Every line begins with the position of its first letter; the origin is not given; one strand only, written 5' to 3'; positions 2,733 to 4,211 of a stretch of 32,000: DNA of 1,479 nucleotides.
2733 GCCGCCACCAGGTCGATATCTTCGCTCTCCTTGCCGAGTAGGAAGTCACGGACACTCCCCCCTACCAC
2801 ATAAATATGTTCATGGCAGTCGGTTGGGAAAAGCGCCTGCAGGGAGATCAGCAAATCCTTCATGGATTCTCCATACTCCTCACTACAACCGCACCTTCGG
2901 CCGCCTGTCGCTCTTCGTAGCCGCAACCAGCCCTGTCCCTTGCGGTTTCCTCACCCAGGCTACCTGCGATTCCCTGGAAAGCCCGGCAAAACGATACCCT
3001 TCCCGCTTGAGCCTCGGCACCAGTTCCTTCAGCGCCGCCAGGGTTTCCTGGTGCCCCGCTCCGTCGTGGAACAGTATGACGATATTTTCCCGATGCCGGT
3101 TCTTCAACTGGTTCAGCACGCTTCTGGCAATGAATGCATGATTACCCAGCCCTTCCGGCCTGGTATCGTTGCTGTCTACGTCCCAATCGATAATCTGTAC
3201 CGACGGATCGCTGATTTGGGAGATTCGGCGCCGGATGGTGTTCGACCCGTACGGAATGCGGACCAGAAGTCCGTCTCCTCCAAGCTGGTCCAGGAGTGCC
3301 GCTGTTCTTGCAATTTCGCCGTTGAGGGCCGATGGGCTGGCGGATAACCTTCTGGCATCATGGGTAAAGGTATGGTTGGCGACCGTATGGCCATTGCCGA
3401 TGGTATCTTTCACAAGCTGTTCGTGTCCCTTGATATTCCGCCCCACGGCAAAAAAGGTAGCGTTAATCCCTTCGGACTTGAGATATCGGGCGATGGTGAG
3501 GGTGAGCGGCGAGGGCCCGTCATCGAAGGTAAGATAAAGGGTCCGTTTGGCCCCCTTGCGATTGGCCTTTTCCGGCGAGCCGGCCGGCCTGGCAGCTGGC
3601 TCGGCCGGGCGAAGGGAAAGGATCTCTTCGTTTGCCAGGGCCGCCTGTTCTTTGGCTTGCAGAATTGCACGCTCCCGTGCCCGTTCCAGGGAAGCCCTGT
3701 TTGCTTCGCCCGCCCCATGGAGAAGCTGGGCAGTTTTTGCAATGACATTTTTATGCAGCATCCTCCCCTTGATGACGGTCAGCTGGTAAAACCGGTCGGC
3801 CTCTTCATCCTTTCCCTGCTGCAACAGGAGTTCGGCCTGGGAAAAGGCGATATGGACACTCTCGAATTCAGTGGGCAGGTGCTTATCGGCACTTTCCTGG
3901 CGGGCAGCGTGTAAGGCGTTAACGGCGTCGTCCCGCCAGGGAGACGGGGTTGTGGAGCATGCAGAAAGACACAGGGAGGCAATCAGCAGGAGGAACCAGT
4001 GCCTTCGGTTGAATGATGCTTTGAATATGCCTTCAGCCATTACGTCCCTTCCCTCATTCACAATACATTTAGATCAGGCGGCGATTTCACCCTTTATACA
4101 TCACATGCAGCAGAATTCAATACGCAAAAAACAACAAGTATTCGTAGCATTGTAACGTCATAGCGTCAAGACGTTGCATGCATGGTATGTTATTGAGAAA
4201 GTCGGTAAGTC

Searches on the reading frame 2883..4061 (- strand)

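Call 38: search_protein_families(library=pfam, proteins=[window:2883-4061:-], max_evalue=0.1)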
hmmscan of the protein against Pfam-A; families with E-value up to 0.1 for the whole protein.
window:2883-4061:- (392 aa): 2 families
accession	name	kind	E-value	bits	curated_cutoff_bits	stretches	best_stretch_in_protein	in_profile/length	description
PF01522.26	Polysacc_deac_1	-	2.4e-23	82.8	23.1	1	169-275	3-109/124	Polysaccharide deacetylase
PF14346.11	DUF4398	-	0.032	15.2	27.9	0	44-111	4-71/78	Domain of unknown function (DUF4398)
